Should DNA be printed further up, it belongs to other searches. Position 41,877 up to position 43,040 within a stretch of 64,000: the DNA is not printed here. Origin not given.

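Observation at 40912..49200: Candidate new pathway: sugar-type ABC importer fused to beta-lactamase-fold hydrolase, D-aminoacylase, GNAT and NSAR-type racemase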

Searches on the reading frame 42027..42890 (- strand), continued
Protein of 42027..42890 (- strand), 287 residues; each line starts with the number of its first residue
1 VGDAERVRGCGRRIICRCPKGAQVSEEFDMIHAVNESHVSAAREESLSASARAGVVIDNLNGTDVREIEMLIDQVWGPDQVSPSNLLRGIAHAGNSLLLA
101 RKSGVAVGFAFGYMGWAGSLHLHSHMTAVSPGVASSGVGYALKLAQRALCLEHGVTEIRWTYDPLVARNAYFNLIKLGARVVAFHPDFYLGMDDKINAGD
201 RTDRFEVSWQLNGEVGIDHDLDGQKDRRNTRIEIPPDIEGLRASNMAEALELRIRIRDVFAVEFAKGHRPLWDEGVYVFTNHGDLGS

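Call 94: search_dna_similar(query=window:42027-42803:-, collection=plasmids, mode=protein, max_rows=50)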
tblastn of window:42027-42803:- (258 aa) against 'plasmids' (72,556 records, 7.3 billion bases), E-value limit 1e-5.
Records with a match: 48; places in all: 55; records where one place covers at least 80% of the query: 25.
Best place of each record, by identity: <60% 48.
By first word of the organism name: Deinococcus 19; Streptomyces 13; Sulfitobacter 4; Embleya 2; Stenotrophomonas 2; Nonomuraea 1; Microbacterium 1; Pseudosulfitobacter 1; Arthrobacter 1; Bacillus 1; and 3 more.
By predicted mobility (MOB-suite, as given by PLSDB): mobilizable 26; non-mobilizable 20; conjugative 2.
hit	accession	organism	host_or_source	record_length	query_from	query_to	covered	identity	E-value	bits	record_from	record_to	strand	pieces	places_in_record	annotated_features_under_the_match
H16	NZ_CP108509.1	Streptomyces sp. NBC_01237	-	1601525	4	239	91%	34.7%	1e-31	130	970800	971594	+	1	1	none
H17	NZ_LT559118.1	Nonomuraea gerenzanensis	-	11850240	33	240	81%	38.6%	1e-32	132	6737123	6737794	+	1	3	none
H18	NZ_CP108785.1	Embleya sp. NBC_00888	-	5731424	26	252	88%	34.4%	2e-30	126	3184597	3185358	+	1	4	none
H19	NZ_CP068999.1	Sulfitobacter mediterraneus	Skeletonema costatum,The surface ...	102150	25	240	84%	35.2%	8e-29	121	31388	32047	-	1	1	GNAT family N-acetyltransferase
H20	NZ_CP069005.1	Sulfitobacter mediterraneus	Skeletonema costatum,The surface ...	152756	25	240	84%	35.2%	8e-29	121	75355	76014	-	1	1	GNAT family N-acetyltransferase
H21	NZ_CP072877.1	Microbacterium sp. NIBRBAC000506063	cell culture,sludge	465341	38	240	79%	36.2%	3e-25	111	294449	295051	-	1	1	GNAT family N-acetyltransferase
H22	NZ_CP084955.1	Sulfitobacter indolifex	cell culture,Seawater from the North ...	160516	26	240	83%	33.9%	2e-23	106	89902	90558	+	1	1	GNAT family N-acetyltransferase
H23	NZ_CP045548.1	Streptomyces sp. SYP-A7193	cell culture,soil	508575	37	240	79%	35.7%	1e-29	124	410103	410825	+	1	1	GNAT family N-acetyltransferase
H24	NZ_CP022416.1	Pseudosulfitobacter pseudonitzschiae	Skeletonema marinoi strain RO5AC,Cell ...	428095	27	251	87%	32.3%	8e-19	92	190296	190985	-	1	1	GNAT family N-acetyltransferase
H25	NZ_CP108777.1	Embleya sp. NBC_00896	-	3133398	35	238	79%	35.1%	1e-28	121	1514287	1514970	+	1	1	none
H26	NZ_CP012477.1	Arthrobacter sp. ERGS1:01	single,stream water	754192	35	240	80%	34.6%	1e-25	112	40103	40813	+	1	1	GNAT family N-acetyltransferase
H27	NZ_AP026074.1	Streptomyces nigrescens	-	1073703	31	240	81%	33.7%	4e-30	125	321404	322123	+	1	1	none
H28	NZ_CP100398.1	Streptomyces rimosus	pure culture,mutant of Streptomyces ...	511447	31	240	81%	33.6%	4e-30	125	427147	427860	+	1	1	hypothetical protein | M20 family metallopeptidase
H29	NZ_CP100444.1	Streptomyces rimosus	pure culture,OTC cluster deletion ...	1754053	31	240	81%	33.6%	4e-30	125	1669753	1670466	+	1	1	record has no annotation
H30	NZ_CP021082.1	Deinococcus ficus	Ficus religiosa L.,cell ...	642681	26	240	83%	32.2%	8e-18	90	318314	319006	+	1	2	GNAT family N-acetyltransferase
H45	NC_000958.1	Deinococcus radiodurans R1 = ATCC 13939 = DSM 20539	-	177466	28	240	83%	32.2%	4e-16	85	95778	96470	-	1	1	GNAT family N-acetyltransferase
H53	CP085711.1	Bacillus sp. F19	single cell,soil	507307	35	240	80%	29.7%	3e-28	120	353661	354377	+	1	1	GNAT family N-acetyltransferase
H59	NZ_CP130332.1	Lysinibacillus fusiformis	Winter wheat (Triticum ...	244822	31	185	60%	30.1%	5e-15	81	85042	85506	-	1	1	GNAT family N-acetyltransferase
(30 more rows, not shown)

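Call 95: get_annotated_region(hit=H45, flank=6000)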
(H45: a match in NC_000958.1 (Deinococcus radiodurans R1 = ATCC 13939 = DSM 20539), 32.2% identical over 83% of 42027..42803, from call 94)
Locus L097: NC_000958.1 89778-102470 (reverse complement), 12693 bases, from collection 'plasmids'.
description: Deinococcus radiodurans R1 = ATCC 13939 = DSM 20539 plasmid MP1, complete sequence
organism: Deinococcus radiodurans R1 = ATCC 13939 = DSM 20539 (NCBI taxid 243230)
taxonomy: Bacteria; Deinococcota; Deinococci; Deinococcales; Deinococcaceae; Deinococcus; Deinococcus radiodurans; Deinococcus radiodurans R1 = ATCC 13939 = DSM 20539
host: -; source: -; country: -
typing (MOB-suite, as given by PLSDB): mobilizable; relaxase MOBP
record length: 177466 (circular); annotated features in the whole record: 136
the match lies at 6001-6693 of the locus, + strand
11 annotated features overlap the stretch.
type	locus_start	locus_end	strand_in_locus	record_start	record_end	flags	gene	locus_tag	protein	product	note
CDS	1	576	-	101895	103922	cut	kdpB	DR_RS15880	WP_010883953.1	potassium-transporting ATPase subunit KdpB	GO:0006813 - potassium ion transport [Evidence IEA]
CDS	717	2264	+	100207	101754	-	-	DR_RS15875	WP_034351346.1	HAMP domain-containing sensor histidine kinase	GO:0007165 - signal transduction [Evidence IEA]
CDS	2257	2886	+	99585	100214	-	-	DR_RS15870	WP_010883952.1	response regulator transcription factor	GO:0000160 - phosphorelay signal transduction system [Evidence IEA]; GO:0006355 - regulation of DNA-templated ...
CDS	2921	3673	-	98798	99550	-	-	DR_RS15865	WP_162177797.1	SDR family oxidoreductase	-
CDS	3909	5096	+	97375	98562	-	menC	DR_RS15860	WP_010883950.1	o-succinylbenzoate synthase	GO:0009234 - menaquinone biosynthetic process [Evidence IEA]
CDS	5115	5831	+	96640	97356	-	-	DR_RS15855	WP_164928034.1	ABC transporter substrate-binding protein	-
CDS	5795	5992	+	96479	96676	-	-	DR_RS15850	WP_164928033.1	transporter substrate-binding domain-containing protein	-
CDS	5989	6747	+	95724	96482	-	-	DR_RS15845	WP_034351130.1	GNAT family N-acetyltransferase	-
CDS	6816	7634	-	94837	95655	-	-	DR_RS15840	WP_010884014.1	DeoR/GlpR family DNA-binding transcription regulator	-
CDS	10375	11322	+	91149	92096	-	pfkB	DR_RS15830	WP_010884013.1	1-phosphofructokinase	-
CDS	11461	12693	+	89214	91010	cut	-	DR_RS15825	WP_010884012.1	PTS fructose-like transporter subunit IIB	GO:0009401 - phosphoenolpyruvate-dependent sugar phosphotransferase system [Evidence IEA]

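Call 96: get_annotated_region(hit=H53, flank=6000)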
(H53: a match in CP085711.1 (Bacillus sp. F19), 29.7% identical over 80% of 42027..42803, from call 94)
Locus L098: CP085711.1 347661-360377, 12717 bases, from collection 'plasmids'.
description: Bacillus sp. F19 plasmid unnamed, complete sequence
organism: Bacillus sp. F19 (NCBI taxid 2884833)
taxonomy: Bacteria; Bacillota; Bacilli; Bacillales; Bacillaceae; Bacillus; Bacillus sp. F19
host: -; source: single cell,soil; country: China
typing (MOB-suite, as given by PLSDB): non-mobilizable
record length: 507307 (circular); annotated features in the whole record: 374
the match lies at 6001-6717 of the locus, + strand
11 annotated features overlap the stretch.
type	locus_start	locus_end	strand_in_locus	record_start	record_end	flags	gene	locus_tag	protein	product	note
CDS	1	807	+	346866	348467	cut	-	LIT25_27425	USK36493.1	ABC transporter substrate-binding protein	-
CDS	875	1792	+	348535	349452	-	-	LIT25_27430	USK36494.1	ABC transporter permease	-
CDS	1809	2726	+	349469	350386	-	-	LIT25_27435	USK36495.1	ABC transporter permease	-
CDS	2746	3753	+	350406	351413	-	-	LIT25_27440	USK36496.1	ABC transporter ATP-binding protein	-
CDS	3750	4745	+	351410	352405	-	-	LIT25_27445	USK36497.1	dipeptide ABC transporter ATP-binding protein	-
CDS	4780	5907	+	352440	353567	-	menC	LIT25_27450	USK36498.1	o-succinylbenzoate synthase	-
CDS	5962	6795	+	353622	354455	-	-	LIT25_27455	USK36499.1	GNAT family N-acetyltransferase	-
CDS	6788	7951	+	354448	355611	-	-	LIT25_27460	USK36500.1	M20 peptidase aminoacylase family protein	-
CDS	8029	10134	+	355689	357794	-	-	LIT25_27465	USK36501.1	S9 family peptidase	-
CDS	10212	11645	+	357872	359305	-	-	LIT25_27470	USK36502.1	beta-lactamase family protein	-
CDS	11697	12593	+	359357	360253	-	-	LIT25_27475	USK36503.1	class A beta-lactamase-related serine hydrolase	-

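Call 97: get_annotated_region(hit=H59, flank=6000)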
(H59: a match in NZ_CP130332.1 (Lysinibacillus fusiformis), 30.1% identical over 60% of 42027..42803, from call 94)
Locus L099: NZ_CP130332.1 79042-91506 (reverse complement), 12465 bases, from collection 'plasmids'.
description: Lysinibacillus fusiformis strain MGMM7 plasmid pMGMM7, complete sequence
organism: Lysinibacillus fusiformis (NCBI taxid 28031)
taxonomy: Bacteria; Bacillota; Bacilli; Bacillales; Bacillaceae; Lysinibacillus; Lysinibacillus fusiformis
host: -; source: Winter wheat (Triticum aestivum),Rhizospheric soil,rhizosphere; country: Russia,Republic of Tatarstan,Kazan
typing (MOB-suite, as given by PLSDB): non-mobilizable
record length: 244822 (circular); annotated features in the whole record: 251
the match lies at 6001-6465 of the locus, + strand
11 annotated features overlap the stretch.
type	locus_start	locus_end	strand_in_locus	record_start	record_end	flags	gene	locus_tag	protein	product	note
CDS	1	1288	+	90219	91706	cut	putP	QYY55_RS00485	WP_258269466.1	sodium/proline symporter PutP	GO:0015824 - proline transport [Evidence IEA]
CDS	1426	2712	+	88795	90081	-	hflX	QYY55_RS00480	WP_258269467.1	GTPase HflX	GO:0008150 - biological_process [Evidence IEA]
CDS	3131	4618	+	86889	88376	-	-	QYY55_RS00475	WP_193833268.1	peptide MFS transporter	-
CDS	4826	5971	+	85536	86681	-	-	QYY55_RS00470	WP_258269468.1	M20 peptidase aminoacylase family protein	-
CDS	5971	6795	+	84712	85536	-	-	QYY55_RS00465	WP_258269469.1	GNAT family N-acetyltransferase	-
CDS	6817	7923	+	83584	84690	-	menC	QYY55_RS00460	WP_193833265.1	o-succinylbenzoate synthase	GO:0009234 - menaquinone biosynthetic process [Evidence IEA]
CDS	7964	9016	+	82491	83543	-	-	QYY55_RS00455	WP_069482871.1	hypothetical protein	-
CDS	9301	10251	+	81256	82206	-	-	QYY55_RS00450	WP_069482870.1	ABC transporter permease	-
CDS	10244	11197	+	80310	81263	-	-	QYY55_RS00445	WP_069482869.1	iron chelate uptake ABC transporter family permease subunit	-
CDS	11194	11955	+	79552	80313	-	-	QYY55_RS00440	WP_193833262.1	ABC transporter ATP-binding protein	-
CDS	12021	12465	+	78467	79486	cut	-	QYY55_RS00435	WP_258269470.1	siderophore ABC transporter substrate-binding protein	-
